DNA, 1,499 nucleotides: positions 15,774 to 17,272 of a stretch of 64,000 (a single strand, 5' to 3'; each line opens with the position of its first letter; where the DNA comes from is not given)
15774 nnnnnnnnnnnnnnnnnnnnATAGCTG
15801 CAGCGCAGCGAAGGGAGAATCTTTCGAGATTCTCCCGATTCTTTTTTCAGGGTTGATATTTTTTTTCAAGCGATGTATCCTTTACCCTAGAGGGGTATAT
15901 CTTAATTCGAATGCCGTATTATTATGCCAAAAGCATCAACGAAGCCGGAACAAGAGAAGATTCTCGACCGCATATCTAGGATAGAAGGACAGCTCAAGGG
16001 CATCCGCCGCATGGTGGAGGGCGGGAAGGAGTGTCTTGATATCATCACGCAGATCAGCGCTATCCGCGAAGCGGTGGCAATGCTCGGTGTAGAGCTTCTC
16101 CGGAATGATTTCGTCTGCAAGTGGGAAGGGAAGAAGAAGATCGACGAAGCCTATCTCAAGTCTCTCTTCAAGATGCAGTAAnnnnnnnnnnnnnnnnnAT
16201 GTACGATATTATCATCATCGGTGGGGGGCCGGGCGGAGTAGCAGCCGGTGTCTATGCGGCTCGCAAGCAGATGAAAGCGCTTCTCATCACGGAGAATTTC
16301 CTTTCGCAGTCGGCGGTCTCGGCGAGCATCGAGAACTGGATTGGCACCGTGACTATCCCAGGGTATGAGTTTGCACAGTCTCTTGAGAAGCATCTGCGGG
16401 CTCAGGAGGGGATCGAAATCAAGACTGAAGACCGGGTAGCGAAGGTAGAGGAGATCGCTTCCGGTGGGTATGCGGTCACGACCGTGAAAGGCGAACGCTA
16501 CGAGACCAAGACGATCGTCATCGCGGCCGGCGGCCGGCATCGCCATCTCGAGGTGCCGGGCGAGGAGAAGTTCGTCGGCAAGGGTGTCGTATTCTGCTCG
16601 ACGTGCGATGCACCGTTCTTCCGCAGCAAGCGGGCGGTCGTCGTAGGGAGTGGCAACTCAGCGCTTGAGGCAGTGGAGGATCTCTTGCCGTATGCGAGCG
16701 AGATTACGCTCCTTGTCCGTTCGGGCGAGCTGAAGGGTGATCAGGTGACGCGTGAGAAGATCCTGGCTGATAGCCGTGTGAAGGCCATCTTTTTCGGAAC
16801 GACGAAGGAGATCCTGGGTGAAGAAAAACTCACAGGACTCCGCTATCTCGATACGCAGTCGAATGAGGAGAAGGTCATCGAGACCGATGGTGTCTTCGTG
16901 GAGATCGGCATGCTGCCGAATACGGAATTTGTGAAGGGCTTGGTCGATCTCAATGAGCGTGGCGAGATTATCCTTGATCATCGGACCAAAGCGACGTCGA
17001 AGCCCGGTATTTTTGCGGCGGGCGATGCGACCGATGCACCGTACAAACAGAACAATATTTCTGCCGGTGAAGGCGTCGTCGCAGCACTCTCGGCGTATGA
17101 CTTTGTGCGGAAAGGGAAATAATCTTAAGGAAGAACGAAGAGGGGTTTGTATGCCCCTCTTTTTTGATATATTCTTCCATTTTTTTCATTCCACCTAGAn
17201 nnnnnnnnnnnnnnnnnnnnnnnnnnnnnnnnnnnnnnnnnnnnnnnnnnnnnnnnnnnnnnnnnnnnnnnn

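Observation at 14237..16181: CsoR/RcnR-family repressor lacking the canonical His ligand, next to trxB, with TACCC-N-GGGTA palindromes in two upstream regions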

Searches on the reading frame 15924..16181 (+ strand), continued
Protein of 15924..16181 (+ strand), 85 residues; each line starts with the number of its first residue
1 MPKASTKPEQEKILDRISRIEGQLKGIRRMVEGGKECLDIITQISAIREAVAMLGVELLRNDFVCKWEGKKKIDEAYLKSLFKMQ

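Call 54: fold_search(model_id=the predicted structure, library=pdb)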
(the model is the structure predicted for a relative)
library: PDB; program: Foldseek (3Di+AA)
matches with E <= 10: 145; with E <= 0.001: 0
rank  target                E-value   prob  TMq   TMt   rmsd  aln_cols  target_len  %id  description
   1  5lcy_B                2.4e-03  1.00  0.65  0.62   7.4        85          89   29  Formaldehyde-Responsive Regulator FrmR E64H variant from Salmonella enterica serovar Typhimurium (released 2016-08-10)
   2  4m1p                  2.5e-03  1.00  0.64  0.57   3.2        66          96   44  Crystal structure of the copper-sensing repressor CsoR with Cu(I) from Geobacillus thermodenitrificans NG80-2 (released 2014-05-21)
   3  5lcy_A                4.5e-03  1.00  0.66  0.64   7.3        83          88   29  Formaldehyde-Responsive Regulator FrmR E64H variant from Salmonella enterica serovar Typhimurium (released 2016-08-10)
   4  4adz_A                6.5e-03  1.00  0.63  0.60   1.4        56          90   38  Crystal Structure of the apo form of a Copper-sensitive operon Regulator (CsoR) protein from Streptomyces lividans (released 2012-04-25)
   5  7mq3                  1.0e-02  1.00  0.54  0.55   8.6        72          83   30  C9A N55A Streptococcus pneumoniae CstR in the reduced state (released 2022-03-09)
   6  7mq1_B                1.2e-02  1.00  0.56  0.57   8.5        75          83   29  C9A Streptococcus pneumoniae CstR in the reduced state, space group C2 (released 2022-03-09)
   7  2hh7                  1.4e-02  1.00  0.62  0.62   6.8        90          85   24  Crystal Structure of Cu(I) bound CsoR from Mycobacterium tuberculosis. (released 2006-12-05)
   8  7mq1_C                1.4e-02  1.00  0.54  0.55   8.5        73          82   30  C9A Streptococcus pneumoniae CstR in the reduced state, space group C2 (released 2022-03-09)
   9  6ahx                  1.5e-02  1.00  0.59  0.83   1.1        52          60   31  Copper-Sensing Operon Regulator Protein (CsoRGz) (released 2019-10-23)
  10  5lbm_A                1.6e-02  1.00  0.57  0.59   5.9        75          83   28  The asymmetric tetrameric structure of the formaldehyde sensing transcriptional repressor FrmR from Escherichia coli (released 2016-12-21)
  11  5lbm_C                2.0e-02  1.00  0.60  0.57   6.4        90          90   28  The asymmetric tetrameric structure of the formaldehyde sensing transcriptional repressor FrmR from Escherichia coli (released 2016-12-21)
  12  7mq1_A                2.0e-02  1.00  0.53  0.56   8.5        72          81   30  C9A Streptococcus pneumoniae CstR in the reduced state, space group C2 (released 2022-03-09)
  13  7mq2_A                2.6e-02  1.00  0.56  0.62   5.1        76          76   33  C9A Streptococcus pneumoniae CstR in the reduced state, space group P21 (released 2022-03-09)
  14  4uig                  2.8e-02  1.00  0.63  0.59   1.4        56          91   38  Structure of the copper sensitive operon repressor from Streptomyces lividans at pH6 (released 2015-09-09)
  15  5fmn_A                2.8e-02  1.00  0.57  0.56   7.5        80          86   25  The nickel-responsive transcriptional regulator InrS (released 2017-02-01)
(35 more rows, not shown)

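Call 72: find_encoding_contigs(protein=P0002, flank=2000, max_places=2)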
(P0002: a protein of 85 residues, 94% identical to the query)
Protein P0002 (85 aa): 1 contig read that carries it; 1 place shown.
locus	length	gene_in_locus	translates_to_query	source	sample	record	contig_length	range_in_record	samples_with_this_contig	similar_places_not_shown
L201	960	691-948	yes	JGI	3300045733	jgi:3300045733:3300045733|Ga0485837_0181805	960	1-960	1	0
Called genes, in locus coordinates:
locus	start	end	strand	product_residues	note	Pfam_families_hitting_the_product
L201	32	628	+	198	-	PF00665:rve, PF13683:rve_3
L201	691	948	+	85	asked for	PF02583:Trns_repr_metal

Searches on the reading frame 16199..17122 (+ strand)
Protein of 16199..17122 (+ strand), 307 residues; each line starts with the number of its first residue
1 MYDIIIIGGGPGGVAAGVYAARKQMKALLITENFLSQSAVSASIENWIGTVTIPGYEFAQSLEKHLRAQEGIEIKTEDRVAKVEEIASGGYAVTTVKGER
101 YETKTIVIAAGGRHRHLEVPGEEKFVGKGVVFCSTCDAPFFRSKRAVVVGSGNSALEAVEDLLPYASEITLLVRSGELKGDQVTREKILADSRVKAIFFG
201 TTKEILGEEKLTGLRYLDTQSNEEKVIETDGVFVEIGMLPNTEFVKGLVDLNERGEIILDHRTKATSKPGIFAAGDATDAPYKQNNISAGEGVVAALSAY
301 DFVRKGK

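Call 5: search_protein_families(library=pfam, proteins=[window:16199-17122:+], max_evalue=0.01)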
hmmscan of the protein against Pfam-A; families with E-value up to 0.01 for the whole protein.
window:16199-17122:+ (307 aa): 11 families
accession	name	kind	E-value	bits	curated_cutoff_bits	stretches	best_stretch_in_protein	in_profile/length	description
PF07992.20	Pyr_redox_2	-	4.3e-39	135.1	26.1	1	2-279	1-278/291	Pyridine nucleotide-disulphide oxidoreductase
PF13738.12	Pyr_redox_3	-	3.7e-27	95.8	30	2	66-275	90-305/305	Pyridine nucleotide-disulphide oxidoreductase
PF00070.33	Pyr_redox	-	8.8e-10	39.4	22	1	145-209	1-70/82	Pyridine nucleotide-disulphide oxidoreductase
PF03486.20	HI0933_like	-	3.7e-07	30.3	50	1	62-113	115-165/244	HI0933-like protein Rossmann domain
PF01266.30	DAO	-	4.5e-06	26.9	27.9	1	53-116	146-208/353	FAD dependent oxidoreductase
PF01134.28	GIDA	-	4.5e-06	26.4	22.1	1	3-34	1-32/391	Glucose inhibited division protein A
PF12831.13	FAD_oxidored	-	1.8e-05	24.6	27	1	3-33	1-31/416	FAD dependent oxidoreductase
PF13434.12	Lys_Orn_oxgnase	-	0.001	18.8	21.3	1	79-178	117-225/339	L-lysine 6-monooxygenase/L-ornithine 5-monooxygenase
PF00890.30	FAD_binding_2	-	0.0014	18.3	20.4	1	3-42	1-42/414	FAD binding domain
PF01946.23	Thi4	-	0.0018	18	26.2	0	3-32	19-49/235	Thi4 family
PF01593.30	Amino_oxidase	-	0.0056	16.5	19.8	0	60-116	204-260/443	Flavin containing amine oxidoreductase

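Call 18: search_protein_families(library=ncbifam, proteins=[window:16199-17122:+], max_evalue=0.1)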
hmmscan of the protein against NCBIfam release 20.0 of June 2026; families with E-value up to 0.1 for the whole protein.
window:16199-17122:+ (307 aa): 90 families (the best 25 are shown)
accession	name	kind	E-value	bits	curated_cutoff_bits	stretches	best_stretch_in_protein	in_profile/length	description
TIGR03140.1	AhpF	equivalog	8.5e-92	308.3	502.9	1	2-302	213-511/515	alkyl hydroperoxide reductase subunit F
TIGR01292.1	TRX_reduct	equivalog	3.9e-78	262.3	343.45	1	2-302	1-299/300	thioredoxin-disulfide reductase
TIGR03143.1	AhpF_homolog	hypoth_equivalog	2.4e-50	171.7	687.65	1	1-305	4-310/555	putative alkyl hydroperoxide reductase F subunit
NF007614.0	PRK10262.1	equivalog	1.3e-41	142.8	644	1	4-302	9-313/321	thioredoxin-disulfide reductase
TIGR04018.1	Bthiol_YpdA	hypoth_equivalog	1.8e-23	82.9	339.9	2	66-278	79-289/316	YpdA family putative bacillithiol disulfide reductase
TIGR03385.1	CoA_CoA_reduc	equivalog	4.4e-19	68.6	578.8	1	4-282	2-287/439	CoA-disulfide reductase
NF004776.0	PRK06116.1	equivalog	3.9e-18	65.7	480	2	94-280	123-307/450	glutathione-disulfide reductase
TIGR02053.1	MerA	equivalog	2.2e-17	63.2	454.45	1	98-301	124-330/465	mercury(II) reductase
TIGR01350.1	lipoamide_DH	equivalog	5.5e-17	61.6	408.8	2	93-297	121-327/461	dihydrolipoyl dehydrogenase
TIGR01421.1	gluta_reduc_1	equivalog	8.8e-17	61.4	556.15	2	94-278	121-305/450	glutathione-disulfide reductase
TIGR01424.1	gluta_reduc_2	equivalog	8.6e-16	57.5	606.05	2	95-280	124-305/446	glutathione-disulfide reductase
NF004945.0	PRK06292.2-3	equivalog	1e-14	54.4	494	2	95-278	122-305/457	dihydrolipoyl dehydrogenase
TIGR01438.1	TGR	subfamily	1.4e-12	47.3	475.85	2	95-280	136-323/485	thioredoxin and glutathione reductase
NF007123.0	PRK09564.1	equivalog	1.4e-11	43.8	458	1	143-278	149-284/444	CoA-disulfide reductase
NF040505.1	ArsO_flavin_mono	equivalog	1e-10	41.6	425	1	74-173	91-190/346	ArsO family NAD(P)H-dependent flavin-containing monooxygenase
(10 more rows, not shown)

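Call 40: search_solved_structures(query=window:16199-17122:+, max_evalue=1e-20, show_alignments=2)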
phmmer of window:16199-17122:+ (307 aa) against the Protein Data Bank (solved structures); distinct sequences matched with E-value up to 1e-20: 52.
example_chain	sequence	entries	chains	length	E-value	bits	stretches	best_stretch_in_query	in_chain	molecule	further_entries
1fl2_A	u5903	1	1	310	4e-65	223.2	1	2-305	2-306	ALKYL HYDROPEROXIDE REDUCTASE SUBUNIT F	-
4o5q_A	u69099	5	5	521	2e-64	220.9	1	2-305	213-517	Alkyl hydroperoxide reductase subunit F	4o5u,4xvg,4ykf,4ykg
1hyu_A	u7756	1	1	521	3.5e-64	220.1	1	2-305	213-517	ALKYL HYDROPEROXIDE REDUCTASE SUBUNIT F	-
5uth_A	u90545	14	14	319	4.7e-53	183.6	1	2-300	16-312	Thioredoxin reductase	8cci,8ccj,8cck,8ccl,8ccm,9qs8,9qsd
4zn0_A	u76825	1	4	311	7.8e-52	179.6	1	1-305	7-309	Thioredoxin reductase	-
3cty_A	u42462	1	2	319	2.6e-51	177.9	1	2-301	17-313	Thioredoxin reductase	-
2q7v_A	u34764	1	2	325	2.8e-51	177.8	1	2-297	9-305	Thioredoxin reductase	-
5mh4_A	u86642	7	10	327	7.3e-50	173.1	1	2-303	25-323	Thioredoxin reductase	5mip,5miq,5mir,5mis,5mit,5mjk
7jyp_A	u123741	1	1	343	9e-50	172.8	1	2-296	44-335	Thioredoxin reductase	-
9xub_A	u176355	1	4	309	1.1e-49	172.5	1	2-300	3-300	Thioredoxin reductase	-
2a87_A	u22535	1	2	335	1.5e-49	172.1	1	2-300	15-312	Thioredoxin reductase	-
7aaw_A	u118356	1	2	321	9e-48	166.3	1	1-304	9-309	Thioredoxin reductase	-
3f8p_A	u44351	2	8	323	2.2e-46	161.7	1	2-305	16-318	Thioredoxin reductase (TrxB-3)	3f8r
5uwy_A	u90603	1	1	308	9.9e-46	159.6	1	1-303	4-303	Thioredoxin reductase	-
4gcm_A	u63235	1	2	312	1.2e-45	159.2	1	2-303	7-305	Thioredoxin reductase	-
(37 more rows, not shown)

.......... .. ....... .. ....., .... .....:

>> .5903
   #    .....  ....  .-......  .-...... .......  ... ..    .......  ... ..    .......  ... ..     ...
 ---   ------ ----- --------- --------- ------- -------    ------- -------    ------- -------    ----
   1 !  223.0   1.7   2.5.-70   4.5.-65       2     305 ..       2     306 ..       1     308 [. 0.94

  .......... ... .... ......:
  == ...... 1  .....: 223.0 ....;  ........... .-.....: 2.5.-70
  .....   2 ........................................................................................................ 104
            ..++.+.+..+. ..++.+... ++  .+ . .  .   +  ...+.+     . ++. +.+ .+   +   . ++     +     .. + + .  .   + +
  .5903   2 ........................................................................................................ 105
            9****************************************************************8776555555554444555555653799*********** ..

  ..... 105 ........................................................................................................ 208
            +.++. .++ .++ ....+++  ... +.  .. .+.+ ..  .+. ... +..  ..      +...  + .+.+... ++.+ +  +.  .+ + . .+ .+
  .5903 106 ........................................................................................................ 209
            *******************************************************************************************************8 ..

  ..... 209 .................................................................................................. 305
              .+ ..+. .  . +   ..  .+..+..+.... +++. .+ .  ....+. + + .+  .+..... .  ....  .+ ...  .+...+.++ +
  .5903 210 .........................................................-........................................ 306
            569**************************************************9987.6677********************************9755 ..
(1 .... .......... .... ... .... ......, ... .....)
